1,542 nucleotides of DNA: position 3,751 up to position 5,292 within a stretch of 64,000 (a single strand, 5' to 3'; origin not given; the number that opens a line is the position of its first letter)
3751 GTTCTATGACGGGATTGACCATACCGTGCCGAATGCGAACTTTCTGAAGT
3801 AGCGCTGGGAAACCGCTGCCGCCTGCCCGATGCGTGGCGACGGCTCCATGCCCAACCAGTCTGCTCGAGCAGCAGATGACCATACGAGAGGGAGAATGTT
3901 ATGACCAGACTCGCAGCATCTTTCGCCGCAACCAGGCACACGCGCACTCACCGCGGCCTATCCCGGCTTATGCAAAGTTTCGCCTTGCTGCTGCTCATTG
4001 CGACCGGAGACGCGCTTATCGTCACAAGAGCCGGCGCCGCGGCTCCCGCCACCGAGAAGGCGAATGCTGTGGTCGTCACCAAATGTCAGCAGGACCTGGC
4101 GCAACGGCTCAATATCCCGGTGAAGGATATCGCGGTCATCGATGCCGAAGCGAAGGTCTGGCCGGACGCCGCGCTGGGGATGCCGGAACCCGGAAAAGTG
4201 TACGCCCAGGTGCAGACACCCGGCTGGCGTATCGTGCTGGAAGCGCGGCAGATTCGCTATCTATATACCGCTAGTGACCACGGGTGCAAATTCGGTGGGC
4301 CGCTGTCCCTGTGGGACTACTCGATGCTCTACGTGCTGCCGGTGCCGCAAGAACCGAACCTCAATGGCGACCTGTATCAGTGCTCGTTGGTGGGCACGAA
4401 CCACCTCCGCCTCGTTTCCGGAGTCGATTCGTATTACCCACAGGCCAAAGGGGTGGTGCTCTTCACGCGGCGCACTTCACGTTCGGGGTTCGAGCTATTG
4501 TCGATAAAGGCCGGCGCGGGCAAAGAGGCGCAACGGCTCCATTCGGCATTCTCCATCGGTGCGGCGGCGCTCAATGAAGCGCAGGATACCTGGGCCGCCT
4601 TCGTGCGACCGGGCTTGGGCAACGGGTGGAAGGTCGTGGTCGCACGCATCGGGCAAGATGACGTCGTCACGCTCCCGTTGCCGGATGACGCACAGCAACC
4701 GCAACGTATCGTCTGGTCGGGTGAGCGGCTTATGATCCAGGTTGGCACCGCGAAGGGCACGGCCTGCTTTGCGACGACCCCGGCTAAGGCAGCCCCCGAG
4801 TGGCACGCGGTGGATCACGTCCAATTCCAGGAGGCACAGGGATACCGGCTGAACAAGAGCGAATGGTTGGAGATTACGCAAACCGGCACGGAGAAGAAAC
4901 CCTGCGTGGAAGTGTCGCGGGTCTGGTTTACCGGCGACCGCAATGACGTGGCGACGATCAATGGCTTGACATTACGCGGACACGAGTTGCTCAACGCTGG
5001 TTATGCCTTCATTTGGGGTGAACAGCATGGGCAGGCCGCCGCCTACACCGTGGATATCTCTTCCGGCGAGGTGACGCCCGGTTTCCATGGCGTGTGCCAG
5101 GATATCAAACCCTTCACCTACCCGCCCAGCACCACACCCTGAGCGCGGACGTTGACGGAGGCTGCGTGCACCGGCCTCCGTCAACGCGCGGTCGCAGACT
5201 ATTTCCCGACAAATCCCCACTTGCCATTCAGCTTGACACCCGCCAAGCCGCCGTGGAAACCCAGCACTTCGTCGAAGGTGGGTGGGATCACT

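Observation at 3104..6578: Lower-GC island encoding three secreted proteins, ending in an AT-rich (about 35% GC) 100-bp tract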

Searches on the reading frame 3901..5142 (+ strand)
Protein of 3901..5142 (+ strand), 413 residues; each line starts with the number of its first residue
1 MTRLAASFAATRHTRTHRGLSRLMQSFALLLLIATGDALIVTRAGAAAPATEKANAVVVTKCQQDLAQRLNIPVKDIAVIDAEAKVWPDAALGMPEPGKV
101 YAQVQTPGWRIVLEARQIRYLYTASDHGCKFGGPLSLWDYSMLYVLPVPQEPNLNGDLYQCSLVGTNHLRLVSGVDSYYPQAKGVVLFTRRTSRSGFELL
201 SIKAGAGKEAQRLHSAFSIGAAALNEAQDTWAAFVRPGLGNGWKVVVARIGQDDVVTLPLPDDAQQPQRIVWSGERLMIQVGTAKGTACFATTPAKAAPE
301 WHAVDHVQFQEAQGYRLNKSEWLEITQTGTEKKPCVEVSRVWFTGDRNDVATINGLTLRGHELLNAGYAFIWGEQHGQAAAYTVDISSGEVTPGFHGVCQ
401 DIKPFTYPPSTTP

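Call 4: search_protein_families(library=pfam, proteins=[window:3901-5142:+], max_evalue=0.01)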
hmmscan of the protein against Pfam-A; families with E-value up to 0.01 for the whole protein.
window:3901-5142:+ (413 aa): 0 families

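Call 13: find_homologous_proteins(query=window:3901-5142:+)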
Query window:3901-5142:+ (413 aa): 208 proteins with E <= 0.001 among 8000 candidates; the best 120 are listed.
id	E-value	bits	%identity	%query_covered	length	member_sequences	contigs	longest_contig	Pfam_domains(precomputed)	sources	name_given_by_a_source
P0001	4.0e-281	950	100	100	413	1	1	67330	-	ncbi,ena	-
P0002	2.0e-187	641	68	100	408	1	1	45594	-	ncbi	ncbi:MAG: hypothetical protein ACYDBB_17250 [Armatimonadota bacterium]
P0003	3.1e-176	604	66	100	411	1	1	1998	-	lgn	-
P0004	1.4e-166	572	67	94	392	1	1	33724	-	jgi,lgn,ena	-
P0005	8.4e-160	550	67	87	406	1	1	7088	-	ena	-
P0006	3.5e-145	502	56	100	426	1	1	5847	-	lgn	-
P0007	4.1e-145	502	59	92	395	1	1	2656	-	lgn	-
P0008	3.5e-141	489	58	93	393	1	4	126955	-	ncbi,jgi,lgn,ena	-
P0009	4.5e-141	488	56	94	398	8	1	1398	-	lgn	-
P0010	7.8e-140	484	57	90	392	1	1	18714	-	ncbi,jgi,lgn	ncbi:MAG TPA: hypothetical protein VGL77_06275 [Armatimonadota bacterium]|jgi:hypothetical protein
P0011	2.6e-139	483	57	92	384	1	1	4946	-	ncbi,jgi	ncbi:MAG TPA: hypothetical protein VGM23_17420 [Armatimonadota bacterium]|jgi:hypothetical protein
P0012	1.4e-136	474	55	95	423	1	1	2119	-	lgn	-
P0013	1.8e-135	470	51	100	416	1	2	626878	-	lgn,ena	-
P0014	1.2e-134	467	58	89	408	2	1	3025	-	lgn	-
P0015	1.9e-134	467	56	95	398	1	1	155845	-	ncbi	ncbi:MAG: hypothetical protein ACYDBB_03975 [Armatimonadota bacterium]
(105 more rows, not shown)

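Call 14: find_encoding_contigs(protein=P0001, flank=10000, max_places=3)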
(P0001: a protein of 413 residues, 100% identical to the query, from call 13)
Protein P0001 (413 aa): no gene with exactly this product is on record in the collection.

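Call 15: find_encoding_contigs(protein=P0002, flank=10000, max_places=3)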
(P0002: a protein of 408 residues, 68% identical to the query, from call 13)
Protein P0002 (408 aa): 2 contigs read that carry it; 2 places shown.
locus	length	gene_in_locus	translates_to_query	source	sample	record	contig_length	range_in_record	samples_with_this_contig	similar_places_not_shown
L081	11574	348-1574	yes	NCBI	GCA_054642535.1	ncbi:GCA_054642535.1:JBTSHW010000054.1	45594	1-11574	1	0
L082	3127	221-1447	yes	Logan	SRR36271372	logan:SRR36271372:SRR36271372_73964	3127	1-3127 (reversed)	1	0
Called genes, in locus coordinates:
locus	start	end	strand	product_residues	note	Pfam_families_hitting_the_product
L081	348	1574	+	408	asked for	-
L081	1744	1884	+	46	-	-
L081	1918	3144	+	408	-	PF13620:CarboxypepD_reg (weak)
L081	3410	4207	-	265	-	-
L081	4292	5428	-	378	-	-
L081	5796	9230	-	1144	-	PF13646:HEAT_2, PF00514:Arm (faint), PF02985:HEAT (faint), PF12717:Cnd1 (faint), PF13646:HEAT_2, PF13646:HEAT_2, PF03130:HEAT_PBS (weak), PF13646:HEAT_2, +2 more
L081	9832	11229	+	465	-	PF01139:RtcB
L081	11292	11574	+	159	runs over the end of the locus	-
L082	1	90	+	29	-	?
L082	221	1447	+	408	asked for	-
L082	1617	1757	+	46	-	-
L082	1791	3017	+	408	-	PF13620:CarboxypepD_reg (weak)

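Call 16: find_encoding_contigs(protein=P0004, flank=8000, max_places=2)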
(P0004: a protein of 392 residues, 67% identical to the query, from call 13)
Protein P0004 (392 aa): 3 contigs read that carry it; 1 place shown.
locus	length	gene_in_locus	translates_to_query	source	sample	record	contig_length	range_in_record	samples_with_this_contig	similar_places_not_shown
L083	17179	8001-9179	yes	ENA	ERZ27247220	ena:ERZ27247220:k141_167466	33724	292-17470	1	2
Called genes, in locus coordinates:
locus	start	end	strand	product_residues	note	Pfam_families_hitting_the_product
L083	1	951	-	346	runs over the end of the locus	PF01408:GFO_IDH_MocA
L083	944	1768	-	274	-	PF01261:AP_endonuc_2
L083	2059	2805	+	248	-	PF02311:AraC_binding (faint), PF07883:Cupin_2, PF00165:HTH_AraC, PF12833:HTH_18, PF00165:HTH_AraC (weak)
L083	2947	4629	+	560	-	PF05226:CHASE2, PF13676:TIR_2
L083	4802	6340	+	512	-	-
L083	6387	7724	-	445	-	PF13191:AAA_16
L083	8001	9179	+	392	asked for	-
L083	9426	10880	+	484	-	-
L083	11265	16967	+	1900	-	PF13570:Beta-prop_ACSF4, PF01011:PQQ, PF13360:PQQ_2, PF13360:PQQ_2, PF13360:PQQ_2, PF13570:Beta-prop_ACSF4, PF18998:Flg_new_2, PF13360:PQQ_2, +14 more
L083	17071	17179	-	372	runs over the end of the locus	PF02702:KdpD, PF00582:Usp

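Call 17: find_encoding_contigs(protein=P0008, flank=8000, max_places=2)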
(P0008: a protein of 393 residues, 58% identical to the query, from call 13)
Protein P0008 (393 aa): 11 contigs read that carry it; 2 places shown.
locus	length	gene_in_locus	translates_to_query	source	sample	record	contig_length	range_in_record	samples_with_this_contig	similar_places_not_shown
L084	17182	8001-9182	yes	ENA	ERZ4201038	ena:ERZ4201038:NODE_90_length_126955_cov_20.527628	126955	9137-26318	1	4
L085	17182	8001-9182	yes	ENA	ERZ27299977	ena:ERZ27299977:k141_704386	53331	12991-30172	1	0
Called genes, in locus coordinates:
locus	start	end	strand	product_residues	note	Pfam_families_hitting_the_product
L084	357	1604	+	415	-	PF00109:ketoacyl-synt, PF02801:Ketoacyl-synt_C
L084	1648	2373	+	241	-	PF01209:Ubie_methyltran, PF05401:NodS, PF13489:Methyltransf_23, PF13847:Methyltransf_31, PF08241:Methyltransf_11, PF08242:Methyltransf_12, PF13649:Methyltransf_25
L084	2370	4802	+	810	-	PF16927:HisKA_7TM, PF13185:GAF_2 (faint), PF00989:PAS, PF13188:PAS_8 (weak), PF13426:PAS_9 (weak), PF00512:HisKA, PF02518:HATPase_c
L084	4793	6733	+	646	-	PF13188:PAS_8 (weak), PF08448:PAS_4 (weak), PF00512:HisKA (faint)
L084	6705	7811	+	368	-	PF00072:Response_reg, PF13487:HD_5, PF01966:HD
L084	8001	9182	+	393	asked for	-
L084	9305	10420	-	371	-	-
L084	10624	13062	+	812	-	PF03781:FGE-sulfatase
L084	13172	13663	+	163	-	-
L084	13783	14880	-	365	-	-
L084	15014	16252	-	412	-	-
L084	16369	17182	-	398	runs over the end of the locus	PF04015:DUF362, PF14697:Fer4_21 (faint), PF00037:Fer4 (faint), PF12797:Fer4_2 (faint), PF12838:Fer4_7 (weak)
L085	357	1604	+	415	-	PF00109:ketoacyl-synt, PF02801:Ketoacyl-synt_C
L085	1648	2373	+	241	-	PF01209:Ubie_methyltran, PF05401:NodS, PF13489:Methyltransf_23, PF13847:Methyltransf_31, PF08241:Methyltransf_11, PF08242:Methyltransf_12, PF13649:Methyltransf_25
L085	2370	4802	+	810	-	PF16927:HisKA_7TM, PF13185:GAF_2 (faint), PF00989:PAS, PF13188:PAS_8 (weak), PF13426:PAS_9 (weak), PF00512:HisKA, PF02518:HATPase_c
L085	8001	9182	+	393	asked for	-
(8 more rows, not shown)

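Call 18: find_encoding_contigs(protein=P0013, flank=8000, max_places=2)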
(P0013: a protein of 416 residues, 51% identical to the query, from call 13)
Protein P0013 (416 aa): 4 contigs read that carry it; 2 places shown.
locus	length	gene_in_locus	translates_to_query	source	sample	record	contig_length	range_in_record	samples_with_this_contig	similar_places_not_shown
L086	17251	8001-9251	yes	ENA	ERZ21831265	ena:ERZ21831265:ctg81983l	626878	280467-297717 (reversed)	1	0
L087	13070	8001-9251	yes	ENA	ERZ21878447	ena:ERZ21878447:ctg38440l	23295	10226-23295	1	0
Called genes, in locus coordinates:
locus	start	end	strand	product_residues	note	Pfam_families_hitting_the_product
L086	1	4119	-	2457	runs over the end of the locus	PF13734:Inhibitor_I69, PF01640:Peptidase_C10, PF04151:PPC, PF00801:PKD, PF18911:PKD_4, PF00801:PKD, PF18911:PKD_4, PF00801:PKD, +2 more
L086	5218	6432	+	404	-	-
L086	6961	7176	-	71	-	-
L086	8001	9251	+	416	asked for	-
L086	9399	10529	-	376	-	-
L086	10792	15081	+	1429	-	PF01833:TIG, PF20144:TIG_SUH (faint), PF01833:TIG, PF03781:FGE-sulfatase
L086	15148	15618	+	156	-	PF07592:DDE_Tnp_ISAZ013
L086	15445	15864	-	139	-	-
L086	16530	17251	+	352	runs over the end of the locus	PF01833:TIG (weak), PF03781:FGE-sulfatase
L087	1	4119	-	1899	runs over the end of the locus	PF13734:Inhibitor_I69, PF01640:Peptidase_C10, PF13620:CarboxypepD_reg, PF04151:PPC, PF00801:PKD, PF18911:PKD_4, PF00801:PKD, PF18911:PKD_4, +4 more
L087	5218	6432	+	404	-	-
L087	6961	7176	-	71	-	-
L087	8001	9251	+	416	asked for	-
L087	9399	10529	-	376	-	-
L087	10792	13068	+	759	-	?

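Call 37: predict_structure(alignment_id=A1)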
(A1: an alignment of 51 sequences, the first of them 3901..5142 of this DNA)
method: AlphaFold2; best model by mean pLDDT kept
length: 413 residues; sequences in the alignment: 51
mean_pLDDT: 88.6   pTM: 0.81
mean pLDDT of the five models: 88.6, 87.3, 86.5, 85.6, 85.3
residues with pLDDT >= 90: 316; 70-90: 49; 50-70: 20; < 50: 28
segments of 3 or more residues with pLDDT < 50: 1-17, 42-51
pLDDT, mean of each block of 10 residues (from residue 1): 37 44 71 62 42 79 97 97 93 91 93 97 95 96 97 96 95 97 96 96 89 97 97 96 96 95 94 96 95 96 91 75 92 95 91 97 90 97 94 95 95 90
secondary structure, 60 per line:
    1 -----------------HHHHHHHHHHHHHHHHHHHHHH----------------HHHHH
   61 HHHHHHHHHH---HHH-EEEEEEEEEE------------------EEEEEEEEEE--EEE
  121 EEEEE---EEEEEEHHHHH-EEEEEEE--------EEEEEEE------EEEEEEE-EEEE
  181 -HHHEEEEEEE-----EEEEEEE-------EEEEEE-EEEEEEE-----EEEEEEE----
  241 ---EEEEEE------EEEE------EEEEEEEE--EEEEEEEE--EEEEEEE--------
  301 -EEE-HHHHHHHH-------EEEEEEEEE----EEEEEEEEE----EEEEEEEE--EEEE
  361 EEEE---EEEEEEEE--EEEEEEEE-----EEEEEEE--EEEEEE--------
elements in order: H18-39 H56-70 E78-87 E106-115 E118-125 E129-134 H135-139 E141-147 E156-162 E169-175 E177-180 E185-191 E197-203 E211-216 E218-224 E230-236 E244-249 E256-259 E266-273 E276-283 E286-292 E302-304 H306-313 E321-329 E334-342 E347-354 E357-364 E368-375 E378-385 E391-397 E400-405
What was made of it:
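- On TolB: The AlphaFold model (pLDDT 88.6) has a helix and four strands at residues 56-139, then about 24 strands at 141-405 (call 37).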

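Call 40: fold_search(model_id=the predicted structure, library=pdb)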
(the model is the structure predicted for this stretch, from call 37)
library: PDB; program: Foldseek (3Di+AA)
matches with E <= 10: 1269; with E <= 0.001: 383
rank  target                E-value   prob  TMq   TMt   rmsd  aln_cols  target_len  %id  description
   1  4r40_C                1.6e-08  1.00  0.47  0.47   9.5       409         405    9  Crystal Structure of TolB/Pal complex from Yersinia pestis. (released 2014-09-03)
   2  2w8b_B                1.7e-08  1.00  0.46  0.46   9.1       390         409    9  Crystal structure of processed TolB in complex with Pal (released 2009-02-17)
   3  4pwz_B                2.2e-08  1.00  0.45  0.45  10.7       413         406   10  Crystal structure of TolB protein from Yersinia pestis CO92 (released 2014-04-02)
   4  9a2l_MODEL_1_A        2.5e-08  1.00  0.47  0.45   8.9       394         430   11  Model of E. coli TolB by in-cell photo-crosslinking MS and deep learning (released 2023-02-24)
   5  2hqs_B                2.6e-08  1.00  0.45  0.45   9.2       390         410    9  Crystal structure of TolB/Pal complex (released 2007-04-03)
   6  4r40_A                2.9e-08  1.00  0.44  0.45  10.8       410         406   10  Crystal Structure of TolB/Pal complex from Yersinia pestis. (released 2014-09-03)
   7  7mx5_A                3.2e-08  1.00  0.43  0.44  10.2       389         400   10  Crystal structure of TolB from Acinetobacter baumannii (released 2021-05-26)
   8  1crz                  3.3e-08  1.00  0.48  0.49   8.6       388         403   10  CRYSTAL STRUCTURE OF THE E. COLI TOLB PROTEIN (released 2000-08-16)
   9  2hqs_A                3.7e-08  1.00  0.45  0.45   9.2       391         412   10  Crystal structure of TolB/Pal complex (released 2007-04-03)
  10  2w8b_A                4.7e-08  1.00  0.46  0.46   7.9       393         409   10  Crystal structure of processed TolB in complex with Pal (released 2009-02-17)
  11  4pwz_A                6.2e-08  1.00  0.45  0.46  10.6       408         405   10  Crystal structure of TolB protein from Yersinia pestis CO92 (released 2014-04-02)
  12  1c5k                  7.5e-08  1.00  0.47  0.49   8.7       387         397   11  THE STRUCTURE OF TOLB, AN ESSENTIAL COMPONENT OF THE TOL-DEPENDENT TRANSLOCATION SYSTEM AND ITS INTERACTIONS WITH THE TR (released 2000-12-06)
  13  3iax_A                8.3e-08  1.00  0.47  0.48   8.6       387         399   10  The crystal structure of the TolB box of Colicin A in complex with TolB reveals important differences in the recruitme (released 2009-10-13)
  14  7mx5_B                8.3e-08  1.00  0.45  0.46  10.6       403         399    9  Crystal structure of TolB from Acinetobacter baumannii (released 2021-05-26)
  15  2ivz_A                1.2e-07  1.00  0.46  0.48   9.9       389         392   10  Structure of TolB in complex with a peptide of the colicin E9 T- domain (released 2006-08-16)
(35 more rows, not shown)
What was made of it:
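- On TolB: Full-length Foldseek alignments to TolB chains give E 1.6e-8 and TM 0.43-0.49 (call 40).
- Closest known: TolB. Same: The top 18 Foldseek PDB hits are all TolB chains aligned over about 383-413 columns (E 1.6e-8 to 2.5e-7, TM 0.43-0.49) (calls 37, 40).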

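Call 43: find_related_loci(query=A1, collection=metagenome_contigs, flank=7000)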
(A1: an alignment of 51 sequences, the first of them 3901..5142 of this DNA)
Query A1 (413 aa) in metagenome_contigs; peptide patterns used: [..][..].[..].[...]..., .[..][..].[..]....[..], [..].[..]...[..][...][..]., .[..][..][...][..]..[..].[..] (x = any residue, [..] = any of these).
190 stretches matched a pattern; 60 encode a relative of the query (tblastn E <= 1e-3); 59 distinct loci.
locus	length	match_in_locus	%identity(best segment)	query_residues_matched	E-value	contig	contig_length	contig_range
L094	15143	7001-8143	58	30-413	1e-141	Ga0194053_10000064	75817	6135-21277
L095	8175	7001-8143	58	30-413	1e-141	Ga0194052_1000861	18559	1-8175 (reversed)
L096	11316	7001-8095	58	45-413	2e-137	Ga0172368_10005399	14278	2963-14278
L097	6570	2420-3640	51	12-413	9e-136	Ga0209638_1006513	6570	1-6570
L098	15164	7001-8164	55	17-413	3e-134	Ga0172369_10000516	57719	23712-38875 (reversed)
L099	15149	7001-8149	67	27-413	1e-170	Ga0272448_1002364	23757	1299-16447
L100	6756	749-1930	53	19-413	1e-124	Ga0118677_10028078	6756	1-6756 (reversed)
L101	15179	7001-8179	48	13-413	8e-124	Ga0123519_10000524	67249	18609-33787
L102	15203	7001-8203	47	12-413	1e-119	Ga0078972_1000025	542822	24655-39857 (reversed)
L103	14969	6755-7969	46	10-413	1e-116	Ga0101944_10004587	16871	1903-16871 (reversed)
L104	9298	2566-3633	52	58-413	4e-114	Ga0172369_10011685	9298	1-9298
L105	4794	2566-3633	52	58-413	9e-115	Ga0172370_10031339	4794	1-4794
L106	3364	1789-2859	51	58-413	9e-116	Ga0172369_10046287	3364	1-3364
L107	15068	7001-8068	48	54-413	3e-112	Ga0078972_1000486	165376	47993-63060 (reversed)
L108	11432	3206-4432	44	11-413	8e-109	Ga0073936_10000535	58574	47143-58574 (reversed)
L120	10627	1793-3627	38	16-384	6e-66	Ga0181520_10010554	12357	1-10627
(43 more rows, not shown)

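Call 52: search_solved_structures(query=A1, max_evalue=10)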
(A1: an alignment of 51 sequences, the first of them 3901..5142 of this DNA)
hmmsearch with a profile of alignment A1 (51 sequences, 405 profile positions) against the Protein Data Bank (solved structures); distinct sequences matched with E-value up to 10: 6.
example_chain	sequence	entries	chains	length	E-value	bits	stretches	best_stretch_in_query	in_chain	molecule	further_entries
5e16_A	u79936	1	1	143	0.069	14.5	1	145-235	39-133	CGMP-dependent protein kinase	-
1cdb_A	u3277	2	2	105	0.13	13.6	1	270-345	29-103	CD2 | HUMAN CD2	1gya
1hnf_A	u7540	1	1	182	0.36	12.1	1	270-346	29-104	CD2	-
1qa9_A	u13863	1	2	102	0.38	12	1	270-345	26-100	HUMAN CD2 PROTEIN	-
4i6k_A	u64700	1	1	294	0.61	11.3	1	135-230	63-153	Amidohydrolase family protein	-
9leo_A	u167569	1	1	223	1.2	10.4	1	157-194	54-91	LayG-1069 heavy chain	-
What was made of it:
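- On TolB: The family profile A1 finds no TolB among PDB sequences at E<=10 (call 52).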

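Call 60: search_dna_similar(query=window:3901-5142:+, collection=plasmids, mode=protein, max_rows=5)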
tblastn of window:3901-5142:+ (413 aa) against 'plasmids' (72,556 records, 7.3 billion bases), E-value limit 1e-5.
No match.

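Call 61: search_dna_similar(query=window:3901-5142:+, collection=phages, mode=protein, max_rows=5)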
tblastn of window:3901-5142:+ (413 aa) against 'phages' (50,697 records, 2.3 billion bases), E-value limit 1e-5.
No match.
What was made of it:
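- There are no plasmid or phage relatives (calls 60, 61). No phage or plasmid homologues (calls 60, 61).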
